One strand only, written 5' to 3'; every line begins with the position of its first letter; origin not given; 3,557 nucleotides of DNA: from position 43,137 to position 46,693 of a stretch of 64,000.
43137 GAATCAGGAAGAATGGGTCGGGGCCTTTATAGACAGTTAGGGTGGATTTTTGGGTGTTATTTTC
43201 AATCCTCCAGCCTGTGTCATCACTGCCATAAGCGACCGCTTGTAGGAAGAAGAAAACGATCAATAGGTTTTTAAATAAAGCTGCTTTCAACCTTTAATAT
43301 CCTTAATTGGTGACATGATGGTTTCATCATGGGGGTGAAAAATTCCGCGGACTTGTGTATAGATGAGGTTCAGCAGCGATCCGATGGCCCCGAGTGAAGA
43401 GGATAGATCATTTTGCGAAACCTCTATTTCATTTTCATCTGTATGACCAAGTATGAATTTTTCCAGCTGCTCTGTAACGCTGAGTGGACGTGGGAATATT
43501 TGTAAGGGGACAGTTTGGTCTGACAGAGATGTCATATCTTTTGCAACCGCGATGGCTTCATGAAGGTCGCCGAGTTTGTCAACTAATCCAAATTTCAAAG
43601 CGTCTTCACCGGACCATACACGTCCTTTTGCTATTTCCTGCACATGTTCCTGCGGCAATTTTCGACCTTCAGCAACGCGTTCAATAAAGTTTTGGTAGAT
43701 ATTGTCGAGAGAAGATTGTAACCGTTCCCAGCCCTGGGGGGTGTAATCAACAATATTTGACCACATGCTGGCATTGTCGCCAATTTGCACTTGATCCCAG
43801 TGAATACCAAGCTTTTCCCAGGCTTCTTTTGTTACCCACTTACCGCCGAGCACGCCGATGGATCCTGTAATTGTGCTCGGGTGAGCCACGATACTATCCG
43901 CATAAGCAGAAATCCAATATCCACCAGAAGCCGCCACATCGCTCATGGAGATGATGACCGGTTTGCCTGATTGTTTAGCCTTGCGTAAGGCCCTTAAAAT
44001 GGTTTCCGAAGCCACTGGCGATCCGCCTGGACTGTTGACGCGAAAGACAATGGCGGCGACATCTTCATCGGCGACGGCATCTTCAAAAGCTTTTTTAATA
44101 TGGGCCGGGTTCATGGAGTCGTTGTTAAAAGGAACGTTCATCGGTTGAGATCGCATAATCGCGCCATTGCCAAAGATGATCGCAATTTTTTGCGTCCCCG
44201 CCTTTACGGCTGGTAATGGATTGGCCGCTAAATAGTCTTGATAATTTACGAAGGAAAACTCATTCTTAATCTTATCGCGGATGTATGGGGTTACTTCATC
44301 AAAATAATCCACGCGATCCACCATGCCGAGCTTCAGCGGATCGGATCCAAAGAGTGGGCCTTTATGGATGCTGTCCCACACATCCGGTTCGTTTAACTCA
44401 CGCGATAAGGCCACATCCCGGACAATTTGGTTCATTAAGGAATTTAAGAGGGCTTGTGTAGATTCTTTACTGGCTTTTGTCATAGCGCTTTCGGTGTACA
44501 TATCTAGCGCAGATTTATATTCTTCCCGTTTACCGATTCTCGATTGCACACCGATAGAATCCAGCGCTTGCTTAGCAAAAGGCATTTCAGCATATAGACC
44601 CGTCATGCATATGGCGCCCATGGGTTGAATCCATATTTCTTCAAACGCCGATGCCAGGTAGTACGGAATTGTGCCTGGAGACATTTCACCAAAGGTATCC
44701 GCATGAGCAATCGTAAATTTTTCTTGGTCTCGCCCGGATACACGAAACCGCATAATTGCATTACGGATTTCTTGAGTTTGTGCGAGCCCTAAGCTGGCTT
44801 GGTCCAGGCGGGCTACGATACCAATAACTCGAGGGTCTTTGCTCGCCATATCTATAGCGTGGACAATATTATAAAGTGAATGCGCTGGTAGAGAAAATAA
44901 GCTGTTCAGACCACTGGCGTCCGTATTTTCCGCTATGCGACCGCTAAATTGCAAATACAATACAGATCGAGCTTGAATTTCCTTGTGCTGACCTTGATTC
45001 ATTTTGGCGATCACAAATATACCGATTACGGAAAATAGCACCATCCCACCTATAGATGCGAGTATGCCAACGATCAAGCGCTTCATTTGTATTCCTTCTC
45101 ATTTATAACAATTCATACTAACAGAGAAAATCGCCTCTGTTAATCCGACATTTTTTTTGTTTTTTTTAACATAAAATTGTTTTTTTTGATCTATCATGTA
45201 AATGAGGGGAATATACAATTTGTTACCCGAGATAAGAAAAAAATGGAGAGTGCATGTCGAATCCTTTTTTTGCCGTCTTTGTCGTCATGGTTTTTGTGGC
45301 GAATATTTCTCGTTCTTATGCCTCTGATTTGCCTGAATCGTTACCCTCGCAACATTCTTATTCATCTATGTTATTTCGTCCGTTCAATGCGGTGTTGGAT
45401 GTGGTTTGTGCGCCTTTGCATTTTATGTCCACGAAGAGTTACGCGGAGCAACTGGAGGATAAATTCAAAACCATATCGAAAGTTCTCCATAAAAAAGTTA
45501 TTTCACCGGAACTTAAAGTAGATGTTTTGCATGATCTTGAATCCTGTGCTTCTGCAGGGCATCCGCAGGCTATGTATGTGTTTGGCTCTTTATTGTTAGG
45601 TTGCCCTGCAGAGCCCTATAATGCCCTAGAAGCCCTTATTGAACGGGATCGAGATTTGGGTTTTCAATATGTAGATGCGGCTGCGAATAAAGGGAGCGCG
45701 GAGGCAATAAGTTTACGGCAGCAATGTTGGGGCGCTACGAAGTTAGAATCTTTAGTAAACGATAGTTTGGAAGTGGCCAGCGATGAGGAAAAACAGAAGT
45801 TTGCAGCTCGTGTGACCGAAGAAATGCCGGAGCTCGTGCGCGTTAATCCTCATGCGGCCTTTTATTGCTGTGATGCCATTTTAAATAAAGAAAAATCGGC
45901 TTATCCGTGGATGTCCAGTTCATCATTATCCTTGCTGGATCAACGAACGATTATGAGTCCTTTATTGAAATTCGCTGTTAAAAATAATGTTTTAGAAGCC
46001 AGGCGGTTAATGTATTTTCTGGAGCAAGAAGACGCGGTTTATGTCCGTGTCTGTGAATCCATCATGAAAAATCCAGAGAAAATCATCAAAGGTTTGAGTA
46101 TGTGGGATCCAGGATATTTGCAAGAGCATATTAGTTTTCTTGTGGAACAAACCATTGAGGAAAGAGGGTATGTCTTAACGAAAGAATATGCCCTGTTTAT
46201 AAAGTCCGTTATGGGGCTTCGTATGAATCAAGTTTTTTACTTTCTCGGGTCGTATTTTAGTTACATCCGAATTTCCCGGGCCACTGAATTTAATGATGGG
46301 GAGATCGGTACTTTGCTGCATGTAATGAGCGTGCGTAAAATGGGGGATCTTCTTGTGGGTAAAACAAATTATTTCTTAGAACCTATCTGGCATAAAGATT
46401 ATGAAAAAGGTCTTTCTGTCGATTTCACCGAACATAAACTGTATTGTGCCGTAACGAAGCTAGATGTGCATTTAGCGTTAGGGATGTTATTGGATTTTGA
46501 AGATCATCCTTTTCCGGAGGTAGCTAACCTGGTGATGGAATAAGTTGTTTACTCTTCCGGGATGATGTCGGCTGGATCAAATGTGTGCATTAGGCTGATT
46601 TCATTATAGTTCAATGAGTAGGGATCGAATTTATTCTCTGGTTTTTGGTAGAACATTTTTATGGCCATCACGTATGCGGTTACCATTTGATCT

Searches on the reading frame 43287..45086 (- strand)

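Call 70: search_protein_families(library=pfam, proteins=[window:43287-45086:-], max_evalue=0.001)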
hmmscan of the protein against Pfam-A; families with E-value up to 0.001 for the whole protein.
window:43287-45086:- (599 aa): 2 families
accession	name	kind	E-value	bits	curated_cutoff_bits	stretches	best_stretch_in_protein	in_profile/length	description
PF01343.23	Peptidase_S49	-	1.5e-70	236.6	24.9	2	370-519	2-151/154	Peptidase family S49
PF25145.1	NfeD1b_N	-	3.1e-06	27.3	40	1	328-415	17-100/189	NfeD1b, N-terminal domain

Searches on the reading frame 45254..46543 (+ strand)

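Call 67: search_protein_families(library=pfam, proteins=[window:45254-46543:+], max_evalue=0.00001)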
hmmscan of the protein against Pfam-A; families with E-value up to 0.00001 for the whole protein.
window:45254-46543:+ (429 aa): 0 families

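Call 68: search_protein_families(library=pfam, proteins=[window:45254-46543:+], max_evalue=0.1)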
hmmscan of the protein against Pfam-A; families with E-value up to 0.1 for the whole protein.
window:45254-46543:+ (429 aa): 2 families
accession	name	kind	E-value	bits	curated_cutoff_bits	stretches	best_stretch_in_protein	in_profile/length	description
PF23310.1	TPR_27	-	0.0013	18.8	27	0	92-115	49-72/110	Plant tetratrico peptide repeats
PF08812.16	YtxC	-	0.017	15.1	33.1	1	229-318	35-122/218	YtxC-like family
